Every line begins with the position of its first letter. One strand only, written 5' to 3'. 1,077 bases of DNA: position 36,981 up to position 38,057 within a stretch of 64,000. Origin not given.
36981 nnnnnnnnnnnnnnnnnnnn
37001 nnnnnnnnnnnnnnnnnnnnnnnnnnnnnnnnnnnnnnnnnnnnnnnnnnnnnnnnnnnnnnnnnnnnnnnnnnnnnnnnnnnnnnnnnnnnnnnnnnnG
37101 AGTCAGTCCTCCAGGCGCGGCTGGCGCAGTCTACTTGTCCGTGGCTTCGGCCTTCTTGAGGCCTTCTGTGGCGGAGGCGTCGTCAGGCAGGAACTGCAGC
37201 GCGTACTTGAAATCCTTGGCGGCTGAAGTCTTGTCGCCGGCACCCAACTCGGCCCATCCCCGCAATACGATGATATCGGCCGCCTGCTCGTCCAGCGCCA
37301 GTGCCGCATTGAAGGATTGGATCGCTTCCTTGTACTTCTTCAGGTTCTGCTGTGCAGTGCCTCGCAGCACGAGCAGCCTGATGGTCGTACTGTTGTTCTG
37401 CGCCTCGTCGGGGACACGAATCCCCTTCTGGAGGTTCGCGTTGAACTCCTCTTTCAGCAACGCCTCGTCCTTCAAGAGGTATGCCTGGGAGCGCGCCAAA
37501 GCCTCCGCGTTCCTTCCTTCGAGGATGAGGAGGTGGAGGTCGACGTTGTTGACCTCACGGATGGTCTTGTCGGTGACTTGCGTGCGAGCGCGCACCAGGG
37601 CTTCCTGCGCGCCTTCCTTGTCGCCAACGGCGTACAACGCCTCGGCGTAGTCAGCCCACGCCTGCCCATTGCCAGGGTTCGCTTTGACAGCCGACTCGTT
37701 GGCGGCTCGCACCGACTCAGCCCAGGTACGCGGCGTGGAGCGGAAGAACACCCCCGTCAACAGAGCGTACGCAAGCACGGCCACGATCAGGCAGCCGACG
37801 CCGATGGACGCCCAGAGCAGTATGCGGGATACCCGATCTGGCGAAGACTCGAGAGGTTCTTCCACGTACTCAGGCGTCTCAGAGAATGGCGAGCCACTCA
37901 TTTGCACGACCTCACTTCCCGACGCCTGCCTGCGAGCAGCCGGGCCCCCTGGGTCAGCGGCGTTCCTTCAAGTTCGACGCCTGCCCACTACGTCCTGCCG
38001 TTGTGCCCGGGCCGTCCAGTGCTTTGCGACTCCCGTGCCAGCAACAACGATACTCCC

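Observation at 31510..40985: Six-gene multihaem cytochrome island: candidate extracellular electron-transfer conduit for a Gram-positive-type envelope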

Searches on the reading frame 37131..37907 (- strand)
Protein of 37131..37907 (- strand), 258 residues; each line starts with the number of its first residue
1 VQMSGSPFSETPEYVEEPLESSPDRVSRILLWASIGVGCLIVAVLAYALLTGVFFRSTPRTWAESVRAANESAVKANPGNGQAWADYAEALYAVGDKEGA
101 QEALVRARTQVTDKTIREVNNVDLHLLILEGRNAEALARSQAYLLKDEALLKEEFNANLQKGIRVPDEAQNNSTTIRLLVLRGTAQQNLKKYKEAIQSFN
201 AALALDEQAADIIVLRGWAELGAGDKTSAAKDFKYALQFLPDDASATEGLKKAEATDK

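Call 4: search_protein_families(library=pfam, proteins=[window:37131-37907:-], max_evalue=0.1)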
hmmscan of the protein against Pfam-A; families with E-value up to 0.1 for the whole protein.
window:37131-37907:- (258 aa): 15 families
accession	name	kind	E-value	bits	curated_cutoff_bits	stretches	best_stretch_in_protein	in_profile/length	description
PF07719.23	TPR_2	-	1.3e-09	37.9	27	1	178-208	3-33/34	Tetratricopeptide repeat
PF00515.34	TPR_1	-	2.7e-07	30.5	27.8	1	179-207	4-32/34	Tetratricopeptide repeat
PF14559.12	TPR_19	-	3.9e-07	30.7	25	1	71-109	15-53/68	Tetratricopeptide repeat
PF13432.12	TPR_16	-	2.3e-06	28.4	32.7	1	182-244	3-65/65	Tetratricopeptide repeat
PF13371.12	TPR_9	-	2.3e-06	28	35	1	176-214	29-67/73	Tetratricopeptide repeat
PF13181.12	TPR_8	-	6.7e-06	26.3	25.7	1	177-208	2-33/34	Tetratricopeptide repeat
PF25062.1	ARM_TT21_N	-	0.00013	22.2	40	1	159-233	85-158/222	Tetratricopeptide repeat protein 21 N-terminal ARM repeat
PF13414.12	TPR_11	-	0.00019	21.5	26.8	1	190-212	8-30/42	TPR repeat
PF13431.12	TPR_17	-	0.0014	19.2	24.4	1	72-102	4-34/34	Tetratricopeptide repeat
PF23914.1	TPR_CcmH_CycH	-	0.0014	19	42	0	67-103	70-106/158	Cytochrome c-type biogenesis protein H TPR domain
PF10602.15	RPN7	-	0.0024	18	29.6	0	156-203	93-140/174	26S proteasome subunit RPN7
PF13428.12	TPR_14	-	0.0029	18.6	23.5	0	82-110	2-30/44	Tetratricopeptide repeat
PF14561.12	TPR_20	-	0.0082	16.9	25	1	69-106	10-47/90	Tetratricopeptide repeat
PF13424.12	TPR_12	-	0.066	13.9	30.1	0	176-209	3-36/77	Tetratricopeptide repeat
PF12895.13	ANAPC3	-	0.074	13.8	27.2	0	162-200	42-80/82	Anaphase-promoting complex, cyclosome, subunit 3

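Call 5: search_protein_families(library=ncbifam, proteins=[window:37131-37907:-], max_evalue=0.1)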
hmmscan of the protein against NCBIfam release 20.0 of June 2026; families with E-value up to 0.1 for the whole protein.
window:37131-37907:- (258 aa): 7 families
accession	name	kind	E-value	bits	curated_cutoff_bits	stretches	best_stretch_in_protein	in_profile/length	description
TIGR02552.1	LcrH_SycD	equivalog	7.5e-09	35.4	104.8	1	183-255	59-131/136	SycD/LcrH family type III secretion system chaperone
TIGR02917.1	PEP_TPR_lipo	equivalog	1.2e-05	23.5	312.2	2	189-251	103-166/899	XrtA/PEP-CTERM system TPR-repeat protein PrsT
NF040959.1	MamA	equivalog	0.00037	20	200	1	155-236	121-199/204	magnetosome protein MamA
NF050026.1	AcaldDHExaC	equivalog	0.0086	14.7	900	1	50-142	39-133/503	acetaldehyde dehydrogenase ExaC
TIGR02521.1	type_IV_pilW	equivalog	0.011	15.3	154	0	190-247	45-172/234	type IV pilus biogenesis/stability protein PilW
NF033920.0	C39_PA2778_fam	equivalog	0.017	14.5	150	0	68-109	211-252/255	PA2778 family cysteine peptidase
NF007788.0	PRK10481.1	equivalog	0.019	14.8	198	1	116-215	83-188/225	hypothetical protein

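Call 74: search_solved_structures(query=A5, max_evalue=0.01, show_alignments=0)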
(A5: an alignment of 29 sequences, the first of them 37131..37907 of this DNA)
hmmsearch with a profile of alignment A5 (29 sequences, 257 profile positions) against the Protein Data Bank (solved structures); distinct sequences matched with E-value up to 0.01: 306 (the best 60 are shown).
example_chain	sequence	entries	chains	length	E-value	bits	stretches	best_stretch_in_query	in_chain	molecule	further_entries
9qhb_A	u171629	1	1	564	9.9e-90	303.7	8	175-256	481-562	Engineered tetratricopeptide repeat protein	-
8bu0_A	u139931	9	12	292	2.5e-50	174.5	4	176-255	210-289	Consensus tetratricopeptide repeat protein | Crystal structure of an 8-repeat consensus TPR superhelix with Zinc. | Monomer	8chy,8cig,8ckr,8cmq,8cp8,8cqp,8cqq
9qhc_A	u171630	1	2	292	8.1e-47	163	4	175-246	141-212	Engineered tetratricopeptide repeat protein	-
7ntf_A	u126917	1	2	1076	2.3e-45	158.3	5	177-253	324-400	Isoform 1 of UDP-N-acetylglucosamine--peptide N-acetylglucosaminyltransferase 110 kDa subu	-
7yeh_B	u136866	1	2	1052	2.5e-45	158.2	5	177-253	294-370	UDP-N-acetylglucosamine--peptide N-acetylglucosaminyltransferase 110 kDa subunit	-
7yea_A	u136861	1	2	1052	2.5e-45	158.1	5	177-253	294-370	UDP-N-acetylglucosamine--peptide N-acetylglucosaminyltransferase 110 kDa subunit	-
6eou_A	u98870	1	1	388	9.1e-39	136.7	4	177-252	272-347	UDP-N-acetylglucosamine--peptide N-acetylglucosaminyltransferase 110 kDa subunit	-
1w3b_A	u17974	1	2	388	9.8e-39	136.6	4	177-252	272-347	UDP-N-ACETYLGLUCOSAMINE--PEPTIDE N-ACETYLGLUCOSAMINYLTRANSFERASE 110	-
7obi_A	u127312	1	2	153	1.9e-29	106.1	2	184-256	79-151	CTPR-rv4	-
7y4i_A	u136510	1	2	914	9e-28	100.6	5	175-251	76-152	Probable UDP-N-acetylglucosamine--peptide N-acetylglucosaminyltransferase SPINDLY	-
8dtf_A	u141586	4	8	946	1.2e-27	100.2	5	172-251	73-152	Probable UDP-N-acetylglucosamine--peptide N-acetylglucosaminyltransferase SPINDLY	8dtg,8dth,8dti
8ch0_A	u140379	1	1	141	1.6e-25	93.3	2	176-246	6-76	Consensus tetratricopeptide repeat protein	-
2fo7_A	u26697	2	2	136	2.2e-25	92.8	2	177-246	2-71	SYNTHETIC CONSENSUS TPR PROTEIN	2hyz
9gzg_A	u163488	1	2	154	8.9e-25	90.8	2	176-253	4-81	Engineered CTPR protein with glutamic acids for conductivity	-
7qdr_B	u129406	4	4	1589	2e-24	89.6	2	172-255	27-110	Tetratricopeptide repeat protein 37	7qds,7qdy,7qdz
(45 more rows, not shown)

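Call 75: search_protein_families(library=pfam, alignment_id=A5, max_evalue=0.01)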
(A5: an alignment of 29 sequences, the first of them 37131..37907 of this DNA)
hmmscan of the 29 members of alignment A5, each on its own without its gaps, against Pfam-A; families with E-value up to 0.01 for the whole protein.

A. member 1, window:37131-37907:- (258 aa): 13 families
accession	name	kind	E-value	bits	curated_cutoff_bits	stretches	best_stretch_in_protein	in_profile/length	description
PF07719.23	TPR_2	-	1.3e-09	37.9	27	1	178-208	3-33/34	Tetratricopeptide repeat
PF00515.34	TPR_1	-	2.7e-07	30.5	27.8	1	179-207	4-32/34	Tetratricopeptide repeat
PF14559.12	TPR_19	-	3.9e-07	30.7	25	1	71-109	15-53/68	Tetratricopeptide repeat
PF13432.12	TPR_16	-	2.3e-06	28.4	32.7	1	182-244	3-65/65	Tetratricopeptide repeat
PF13371.12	TPR_9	-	2.3e-06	28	35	0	176-214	29-67/73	Tetratricopeptide repeat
PF13181.12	TPR_8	-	6.7e-06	26.3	25.7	1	177-208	2-33/34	Tetratricopeptide repeat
PF25062.1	ARM_TT21_N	-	0.00013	22.2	40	1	159-233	85-158/222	Tetratricopeptide repeat protein 21 N-terminal ARM repeat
PF13414.12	TPR_11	-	0.00019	21.5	26.8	1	190-212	8-30/42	TPR repeat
PF13431.12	TPR_17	-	0.0014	19.2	24.4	0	72-102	4-34/34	Tetratricopeptide repeat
PF23914.1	TPR_CcmH_CycH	-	0.0014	19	42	0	67-103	70-106/158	Cytochrome c-type biogenesis protein H TPR domain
PF10602.15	RPN7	-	0.0024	18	29.6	0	156-203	93-140/174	26S proteasome subunit RPN7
PF13428.12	TPR_14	-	0.0029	18.6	23.5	0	82-110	2-30/44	Tetratricopeptide repeat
PF14561.12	TPR_20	-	0.0082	16.9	25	1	69-106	10-47/90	Tetratricopeptide repeat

B. families by the number of members that match (of 29 scanned): 41 families (the first 25 are shown)
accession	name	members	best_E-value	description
PF07719.23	TPR_2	29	8.8e-18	Tetratricopeptide repeat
PF13428.12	TPR_14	29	5.6e-15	Tetratricopeptide repeat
PF13432.12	TPR_16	28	8e-18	Tetratricopeptide repeat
PF14559.12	TPR_19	28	7e-16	Tetratricopeptide repeat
PF00515.34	TPR_1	28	5.6e-15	Tetratricopeptide repeat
PF13181.12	TPR_8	26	2e-14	Tetratricopeptide repeat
PF13431.12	TPR_17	23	8e-12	Tetratricopeptide repeat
PF13414.12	TPR_11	23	1.3e-11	TPR repeat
PF13371.12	TPR_9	23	9.8e-07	Tetratricopeptide repeat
PF13424.12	TPR_12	22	3.6e-13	Tetratricopeptide repeat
PF13429.12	TPR_15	16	4.1e-07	Tetratricopeptide repeat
PF13174.12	TPR_6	14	1.8e-08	Tetratricopeptide repeat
PF12569.14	NatA_aux_su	10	0.0001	N-terminal acetyltransferase A, auxiliary subunit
PF25058.1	ARM_TT21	8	5.6e-06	Tetratricopeptide repeat protein 21 ARM repeat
PF12895.13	ANAPC3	8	1.6e-05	Anaphase-promoting complex, cyclosome, subunit 3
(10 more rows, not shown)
